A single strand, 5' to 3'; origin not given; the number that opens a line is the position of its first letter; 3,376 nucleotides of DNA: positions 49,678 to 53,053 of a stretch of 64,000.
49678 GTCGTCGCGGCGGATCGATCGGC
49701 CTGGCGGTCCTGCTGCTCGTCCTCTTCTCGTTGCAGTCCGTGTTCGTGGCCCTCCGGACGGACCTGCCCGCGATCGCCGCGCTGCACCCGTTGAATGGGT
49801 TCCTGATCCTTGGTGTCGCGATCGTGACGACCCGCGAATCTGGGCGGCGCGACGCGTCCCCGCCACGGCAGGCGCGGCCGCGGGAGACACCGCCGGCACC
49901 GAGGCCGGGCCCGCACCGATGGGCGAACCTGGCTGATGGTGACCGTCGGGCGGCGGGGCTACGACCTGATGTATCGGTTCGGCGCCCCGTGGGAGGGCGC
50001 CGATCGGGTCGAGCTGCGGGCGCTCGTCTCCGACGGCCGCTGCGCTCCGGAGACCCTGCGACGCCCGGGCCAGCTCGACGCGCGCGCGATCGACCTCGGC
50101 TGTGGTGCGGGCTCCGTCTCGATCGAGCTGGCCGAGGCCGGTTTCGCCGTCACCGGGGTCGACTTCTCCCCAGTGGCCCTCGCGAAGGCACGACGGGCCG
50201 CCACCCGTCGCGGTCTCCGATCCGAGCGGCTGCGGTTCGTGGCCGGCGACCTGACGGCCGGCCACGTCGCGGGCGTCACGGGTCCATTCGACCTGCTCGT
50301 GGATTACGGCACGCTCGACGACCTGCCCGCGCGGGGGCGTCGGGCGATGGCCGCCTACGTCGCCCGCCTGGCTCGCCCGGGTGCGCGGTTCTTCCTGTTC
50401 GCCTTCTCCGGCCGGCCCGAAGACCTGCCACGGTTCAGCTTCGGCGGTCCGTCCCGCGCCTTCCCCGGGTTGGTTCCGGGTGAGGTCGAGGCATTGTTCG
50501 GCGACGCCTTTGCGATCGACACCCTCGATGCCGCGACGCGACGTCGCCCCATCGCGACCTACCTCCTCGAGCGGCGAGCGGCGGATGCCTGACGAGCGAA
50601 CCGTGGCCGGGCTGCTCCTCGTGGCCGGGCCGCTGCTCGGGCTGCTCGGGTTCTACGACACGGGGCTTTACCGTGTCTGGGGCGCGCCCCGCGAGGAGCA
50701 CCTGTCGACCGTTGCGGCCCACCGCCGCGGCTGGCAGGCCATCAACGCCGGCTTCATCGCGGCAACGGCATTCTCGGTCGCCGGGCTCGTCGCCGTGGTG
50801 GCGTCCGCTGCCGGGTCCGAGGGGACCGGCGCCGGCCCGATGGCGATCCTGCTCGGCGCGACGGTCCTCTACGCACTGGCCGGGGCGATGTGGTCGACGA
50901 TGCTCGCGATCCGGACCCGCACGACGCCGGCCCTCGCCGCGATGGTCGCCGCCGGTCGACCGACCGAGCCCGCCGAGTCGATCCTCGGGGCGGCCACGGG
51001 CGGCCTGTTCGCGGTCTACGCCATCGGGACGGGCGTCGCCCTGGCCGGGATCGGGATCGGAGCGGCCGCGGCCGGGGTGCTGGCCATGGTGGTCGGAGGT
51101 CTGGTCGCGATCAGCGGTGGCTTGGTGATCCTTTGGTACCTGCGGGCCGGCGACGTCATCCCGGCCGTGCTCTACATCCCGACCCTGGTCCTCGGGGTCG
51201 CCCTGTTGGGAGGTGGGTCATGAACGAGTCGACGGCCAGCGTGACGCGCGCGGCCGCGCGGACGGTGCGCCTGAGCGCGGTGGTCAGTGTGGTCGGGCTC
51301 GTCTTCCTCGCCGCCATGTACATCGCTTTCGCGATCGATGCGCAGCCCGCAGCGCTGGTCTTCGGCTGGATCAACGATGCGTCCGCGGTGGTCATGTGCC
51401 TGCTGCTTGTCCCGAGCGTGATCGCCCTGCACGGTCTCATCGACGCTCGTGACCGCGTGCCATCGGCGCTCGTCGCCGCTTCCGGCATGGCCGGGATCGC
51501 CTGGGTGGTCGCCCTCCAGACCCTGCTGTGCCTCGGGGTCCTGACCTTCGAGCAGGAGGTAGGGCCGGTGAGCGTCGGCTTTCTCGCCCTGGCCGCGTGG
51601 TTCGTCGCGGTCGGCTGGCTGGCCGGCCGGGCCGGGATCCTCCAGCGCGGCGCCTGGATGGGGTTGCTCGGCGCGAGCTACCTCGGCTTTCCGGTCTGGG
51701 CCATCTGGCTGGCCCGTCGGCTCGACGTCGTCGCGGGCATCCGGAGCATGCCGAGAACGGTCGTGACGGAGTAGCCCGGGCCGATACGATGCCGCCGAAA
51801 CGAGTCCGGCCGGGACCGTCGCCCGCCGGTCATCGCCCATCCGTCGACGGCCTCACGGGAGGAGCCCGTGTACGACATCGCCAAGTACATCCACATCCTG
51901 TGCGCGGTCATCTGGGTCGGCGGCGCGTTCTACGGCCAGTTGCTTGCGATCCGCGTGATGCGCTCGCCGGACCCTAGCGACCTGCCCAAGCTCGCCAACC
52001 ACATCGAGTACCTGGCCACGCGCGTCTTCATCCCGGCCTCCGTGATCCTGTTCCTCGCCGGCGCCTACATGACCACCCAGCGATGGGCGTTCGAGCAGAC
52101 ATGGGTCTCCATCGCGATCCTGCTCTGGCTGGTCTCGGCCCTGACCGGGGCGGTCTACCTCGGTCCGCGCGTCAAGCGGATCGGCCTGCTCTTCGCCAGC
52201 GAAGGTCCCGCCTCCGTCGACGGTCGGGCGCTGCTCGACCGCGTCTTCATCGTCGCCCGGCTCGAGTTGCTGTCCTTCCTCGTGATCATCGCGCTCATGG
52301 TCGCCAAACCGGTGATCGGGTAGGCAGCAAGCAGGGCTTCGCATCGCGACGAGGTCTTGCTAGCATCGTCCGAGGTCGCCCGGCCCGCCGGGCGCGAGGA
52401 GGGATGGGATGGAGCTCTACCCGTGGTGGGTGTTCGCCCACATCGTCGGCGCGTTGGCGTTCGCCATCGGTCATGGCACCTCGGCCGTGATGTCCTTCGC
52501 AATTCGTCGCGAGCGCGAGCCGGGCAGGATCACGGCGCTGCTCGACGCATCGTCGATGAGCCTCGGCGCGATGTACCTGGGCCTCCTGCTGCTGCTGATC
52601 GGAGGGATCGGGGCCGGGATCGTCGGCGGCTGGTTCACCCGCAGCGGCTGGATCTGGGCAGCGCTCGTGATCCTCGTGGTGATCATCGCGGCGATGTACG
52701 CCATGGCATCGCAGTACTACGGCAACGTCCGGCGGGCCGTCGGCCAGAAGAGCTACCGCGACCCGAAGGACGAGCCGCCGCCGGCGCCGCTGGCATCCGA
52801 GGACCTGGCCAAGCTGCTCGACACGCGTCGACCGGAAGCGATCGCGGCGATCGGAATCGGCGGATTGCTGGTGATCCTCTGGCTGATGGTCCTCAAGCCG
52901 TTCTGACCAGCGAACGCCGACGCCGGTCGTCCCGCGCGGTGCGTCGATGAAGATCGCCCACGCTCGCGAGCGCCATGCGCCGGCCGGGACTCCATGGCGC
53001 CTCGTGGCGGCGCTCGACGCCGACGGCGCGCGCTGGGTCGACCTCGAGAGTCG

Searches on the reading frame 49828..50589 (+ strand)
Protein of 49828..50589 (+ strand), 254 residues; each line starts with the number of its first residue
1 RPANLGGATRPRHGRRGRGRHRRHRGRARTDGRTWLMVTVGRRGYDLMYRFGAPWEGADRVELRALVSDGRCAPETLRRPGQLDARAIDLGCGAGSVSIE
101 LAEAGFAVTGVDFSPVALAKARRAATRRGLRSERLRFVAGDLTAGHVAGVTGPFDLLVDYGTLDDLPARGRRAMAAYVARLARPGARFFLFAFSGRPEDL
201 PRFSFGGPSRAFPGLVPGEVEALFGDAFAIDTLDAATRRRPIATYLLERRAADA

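Call 24: search_protein_families(library=pfam, proteins=[window:49828-50589:+], max_evalue=0.001)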
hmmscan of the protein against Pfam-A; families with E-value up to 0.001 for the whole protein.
window:49828-50589:+ (254 aa): 7 families
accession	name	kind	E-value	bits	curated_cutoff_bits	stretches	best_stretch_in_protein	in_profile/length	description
PF13649.12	Methyltransf_25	-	1.7e-14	54.7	27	1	88-185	2-96/97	Methyltransferase domain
PF08242.18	Methyltransf_12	-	4.9e-13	50.1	30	1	88-188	1-98/98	Methyltransferase domain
PF13847.12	Methyltransf_31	-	1.1e-12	48.4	27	1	85-168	5-89/145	Methyltransferase domain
PF08241.18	Methyltransf_11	-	9.9e-11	42.6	21.2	1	89-189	2-94/95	Methyltransferase domain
PF05724.17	TPMT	-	1.9e-07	31.4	26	1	91-233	45-188/218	Thiopurine S-methyltransferase (TPMT)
PF13489.12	Methyltransf_23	-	2.2e-06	28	27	1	73-126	10-61/164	Methyltransferase domain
PF05175.20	MTS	-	2.3e-06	27.8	23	1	83-145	31-93/170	Methyltransferase small domain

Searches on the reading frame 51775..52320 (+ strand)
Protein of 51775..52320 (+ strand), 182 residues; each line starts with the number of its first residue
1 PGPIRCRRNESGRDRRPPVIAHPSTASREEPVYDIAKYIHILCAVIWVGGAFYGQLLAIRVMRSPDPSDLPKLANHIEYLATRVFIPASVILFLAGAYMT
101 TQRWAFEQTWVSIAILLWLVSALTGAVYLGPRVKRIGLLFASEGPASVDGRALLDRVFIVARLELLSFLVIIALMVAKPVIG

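Call 24: search_protein_families(library=pfam, proteins=[window:51775-52320:+], max_evalue=0.001)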
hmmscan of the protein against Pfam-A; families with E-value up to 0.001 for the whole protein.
window:51775-52320:+ (182 aa): 2 families
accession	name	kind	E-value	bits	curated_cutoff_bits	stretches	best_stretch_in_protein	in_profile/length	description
PF10027.14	DUF2269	-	5.4e-14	53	28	1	35-179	2-150/150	Predicted integral membrane protein (DUF2269)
PF03653.18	UPF0093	-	0.00037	21.2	34.2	1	32-124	4-98/146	Uncharacterised protein family (UPF0093)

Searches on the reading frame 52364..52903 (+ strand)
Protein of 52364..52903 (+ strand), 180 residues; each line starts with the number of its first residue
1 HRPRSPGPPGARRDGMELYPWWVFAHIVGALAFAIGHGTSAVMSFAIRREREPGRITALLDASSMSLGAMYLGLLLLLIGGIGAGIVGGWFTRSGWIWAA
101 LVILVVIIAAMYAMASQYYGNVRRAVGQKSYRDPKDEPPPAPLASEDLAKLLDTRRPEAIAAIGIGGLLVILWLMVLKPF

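Call 24: search_protein_families(library=pfam, proteins=[window:52364-52903:+], max_evalue=0.001)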
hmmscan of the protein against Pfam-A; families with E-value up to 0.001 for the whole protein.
window:52364-52903:+ (180 aa): 1 family
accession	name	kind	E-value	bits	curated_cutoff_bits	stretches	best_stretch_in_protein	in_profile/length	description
PF10027.14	DUF2269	-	2.7e-05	24.7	28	1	24-179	5-150/150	Predicted integral membrane protein (DUF2269)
